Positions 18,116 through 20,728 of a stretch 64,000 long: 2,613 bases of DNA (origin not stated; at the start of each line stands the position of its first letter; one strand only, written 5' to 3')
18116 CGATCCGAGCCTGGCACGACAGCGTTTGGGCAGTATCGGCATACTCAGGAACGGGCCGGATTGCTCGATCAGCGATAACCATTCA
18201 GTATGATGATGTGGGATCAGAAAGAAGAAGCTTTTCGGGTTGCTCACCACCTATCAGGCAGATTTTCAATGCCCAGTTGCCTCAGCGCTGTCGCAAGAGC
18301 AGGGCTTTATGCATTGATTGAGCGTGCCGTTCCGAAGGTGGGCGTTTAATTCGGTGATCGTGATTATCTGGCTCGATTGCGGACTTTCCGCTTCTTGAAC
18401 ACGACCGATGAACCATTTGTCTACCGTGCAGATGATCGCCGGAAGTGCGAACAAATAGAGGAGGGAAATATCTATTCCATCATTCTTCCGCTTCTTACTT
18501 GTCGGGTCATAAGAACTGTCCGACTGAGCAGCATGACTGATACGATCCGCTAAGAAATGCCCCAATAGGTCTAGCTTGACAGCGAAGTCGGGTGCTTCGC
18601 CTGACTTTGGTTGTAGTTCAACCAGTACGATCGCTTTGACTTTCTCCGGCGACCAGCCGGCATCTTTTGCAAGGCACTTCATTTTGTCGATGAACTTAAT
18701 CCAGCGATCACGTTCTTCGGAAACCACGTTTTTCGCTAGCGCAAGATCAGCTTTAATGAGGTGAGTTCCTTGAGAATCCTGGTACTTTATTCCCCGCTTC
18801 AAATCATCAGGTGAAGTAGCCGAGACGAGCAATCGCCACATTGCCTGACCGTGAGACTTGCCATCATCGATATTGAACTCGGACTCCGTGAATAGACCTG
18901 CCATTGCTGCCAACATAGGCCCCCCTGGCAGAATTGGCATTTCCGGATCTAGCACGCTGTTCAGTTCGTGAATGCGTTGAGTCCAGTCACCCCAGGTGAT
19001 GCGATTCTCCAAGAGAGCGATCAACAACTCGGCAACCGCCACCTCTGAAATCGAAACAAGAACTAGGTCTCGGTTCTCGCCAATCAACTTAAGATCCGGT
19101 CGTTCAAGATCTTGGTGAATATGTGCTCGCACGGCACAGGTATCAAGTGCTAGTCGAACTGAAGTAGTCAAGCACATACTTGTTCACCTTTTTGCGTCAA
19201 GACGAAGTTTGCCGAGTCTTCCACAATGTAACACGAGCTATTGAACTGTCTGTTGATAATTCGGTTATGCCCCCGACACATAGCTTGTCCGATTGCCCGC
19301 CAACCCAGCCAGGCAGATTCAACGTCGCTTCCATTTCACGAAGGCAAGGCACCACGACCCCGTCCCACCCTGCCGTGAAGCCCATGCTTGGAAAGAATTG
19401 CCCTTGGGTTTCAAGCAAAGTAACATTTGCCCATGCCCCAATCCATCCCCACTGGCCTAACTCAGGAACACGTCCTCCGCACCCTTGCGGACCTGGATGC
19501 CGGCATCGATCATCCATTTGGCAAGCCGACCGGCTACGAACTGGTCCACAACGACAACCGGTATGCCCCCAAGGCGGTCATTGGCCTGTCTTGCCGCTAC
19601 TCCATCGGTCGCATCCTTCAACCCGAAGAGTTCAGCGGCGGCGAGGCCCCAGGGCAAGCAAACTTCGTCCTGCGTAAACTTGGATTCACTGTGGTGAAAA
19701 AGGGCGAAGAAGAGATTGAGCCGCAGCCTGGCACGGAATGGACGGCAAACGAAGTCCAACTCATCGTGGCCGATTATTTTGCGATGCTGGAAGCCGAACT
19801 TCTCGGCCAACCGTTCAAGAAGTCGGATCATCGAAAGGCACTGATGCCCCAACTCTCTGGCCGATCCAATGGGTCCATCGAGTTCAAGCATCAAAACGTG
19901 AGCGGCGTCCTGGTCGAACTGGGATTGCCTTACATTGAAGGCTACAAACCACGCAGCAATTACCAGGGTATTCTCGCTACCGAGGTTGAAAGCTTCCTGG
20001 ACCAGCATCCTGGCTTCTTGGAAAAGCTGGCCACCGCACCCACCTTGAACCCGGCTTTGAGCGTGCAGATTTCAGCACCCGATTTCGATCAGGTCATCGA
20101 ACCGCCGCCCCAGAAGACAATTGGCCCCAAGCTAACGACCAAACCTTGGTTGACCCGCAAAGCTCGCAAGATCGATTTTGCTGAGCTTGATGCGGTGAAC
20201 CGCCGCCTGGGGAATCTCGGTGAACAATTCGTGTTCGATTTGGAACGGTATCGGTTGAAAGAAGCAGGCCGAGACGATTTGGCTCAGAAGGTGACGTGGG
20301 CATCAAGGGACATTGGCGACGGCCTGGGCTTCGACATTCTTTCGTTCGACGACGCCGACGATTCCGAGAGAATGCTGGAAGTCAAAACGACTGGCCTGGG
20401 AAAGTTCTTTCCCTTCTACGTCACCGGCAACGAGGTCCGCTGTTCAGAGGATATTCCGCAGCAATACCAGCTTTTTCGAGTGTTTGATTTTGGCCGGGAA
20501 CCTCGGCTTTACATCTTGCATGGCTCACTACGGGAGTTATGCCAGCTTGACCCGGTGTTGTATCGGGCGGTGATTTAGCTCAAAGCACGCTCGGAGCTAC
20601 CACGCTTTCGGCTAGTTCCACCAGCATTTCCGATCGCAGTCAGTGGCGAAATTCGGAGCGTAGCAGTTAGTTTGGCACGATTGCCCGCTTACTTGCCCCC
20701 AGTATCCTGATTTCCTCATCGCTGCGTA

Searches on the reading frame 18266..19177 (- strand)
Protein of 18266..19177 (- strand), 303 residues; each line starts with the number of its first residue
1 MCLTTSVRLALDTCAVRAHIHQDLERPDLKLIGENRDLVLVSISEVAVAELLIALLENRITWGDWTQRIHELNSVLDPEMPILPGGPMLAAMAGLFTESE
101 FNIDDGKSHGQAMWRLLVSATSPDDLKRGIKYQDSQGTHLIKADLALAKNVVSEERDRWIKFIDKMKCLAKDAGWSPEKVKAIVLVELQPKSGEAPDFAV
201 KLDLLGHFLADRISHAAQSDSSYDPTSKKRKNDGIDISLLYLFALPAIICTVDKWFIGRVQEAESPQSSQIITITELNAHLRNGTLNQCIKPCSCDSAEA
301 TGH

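Call 3: search_protein_families(library=pfam, proteins=[window:18266-19177:-], max_evalue=1)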
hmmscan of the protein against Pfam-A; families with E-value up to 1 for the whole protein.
window:18266-19177:- (303 aa): 1 family
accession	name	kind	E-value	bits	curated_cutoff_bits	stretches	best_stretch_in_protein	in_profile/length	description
PF04539.22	Sigma70_r3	-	0.11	13.1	25.3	1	169-215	26-73/78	Sigma-70 region 3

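Call 4: search_protein_families(library=padloc, proteins=[window:18266-19177:-], max_evalue=1)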
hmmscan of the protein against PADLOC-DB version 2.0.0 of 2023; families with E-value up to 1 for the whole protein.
window:18266-19177:- (303 aa): 0 families

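Call 5: search_protein_families(library=ncbifam, proteins=[window:18266-19177:-], max_evalue=1)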
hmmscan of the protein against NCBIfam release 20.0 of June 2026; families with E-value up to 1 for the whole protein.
window:18266-19177:- (303 aa): 0 families

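Call 10: search_protein_families(library=phrogs, proteins=[window:18266-19177:-], max_evalue=1)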
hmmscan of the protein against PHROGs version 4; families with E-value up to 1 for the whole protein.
window:18266-19177:- (303 aa): 0 families

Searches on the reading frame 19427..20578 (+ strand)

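Call 3: search_protein_families(library=pfam, proteins=[window:19427-20578:+], max_evalue=1)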
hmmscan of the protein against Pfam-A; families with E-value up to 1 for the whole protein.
window:19427-20578:+ (383 aa): 1 family
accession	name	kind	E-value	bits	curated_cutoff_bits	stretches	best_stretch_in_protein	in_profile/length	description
PF13020.12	NOV_C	-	1.1e-17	64.4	22.1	1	265-363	1-90/91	Protein NO VEIN, C-terminal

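Call 4: search_protein_families(library=padloc, proteins=[window:19427-20578:+], max_evalue=1)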
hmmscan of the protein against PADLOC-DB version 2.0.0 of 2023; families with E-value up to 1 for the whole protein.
window:19427-20578:+ (383 aa): 7 families
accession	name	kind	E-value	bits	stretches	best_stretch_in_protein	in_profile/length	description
PDLC05008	PDC-S36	-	6.7e-101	335.7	1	102-382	4-278/280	-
PDLC04021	PD-T4-1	-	4.5e-17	60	1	237-380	226-374/383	-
PDLC03964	TmtA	-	1.7e-11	40.9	1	256-362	1404-1511/1538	-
PDLC04022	PD-T4-1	-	3.2e-10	37.7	1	242-359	64-184/216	-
PDLC03965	TmtA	-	1.3e-06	24.7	1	249-354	1229-1322/1370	-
PDLC03972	TmtA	-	8.4e-06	22.1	1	255-364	1179-1281/1302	-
PDLC03966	TmtA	-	0.00023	17.1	1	239-357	1503-1617/1655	-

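Call 5: search_protein_families(library=ncbifam, proteins=[window:19427-20578:+], max_evalue=1)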
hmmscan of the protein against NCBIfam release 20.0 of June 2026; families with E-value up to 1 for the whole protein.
window:19427-20578:+ (383 aa): 0 families
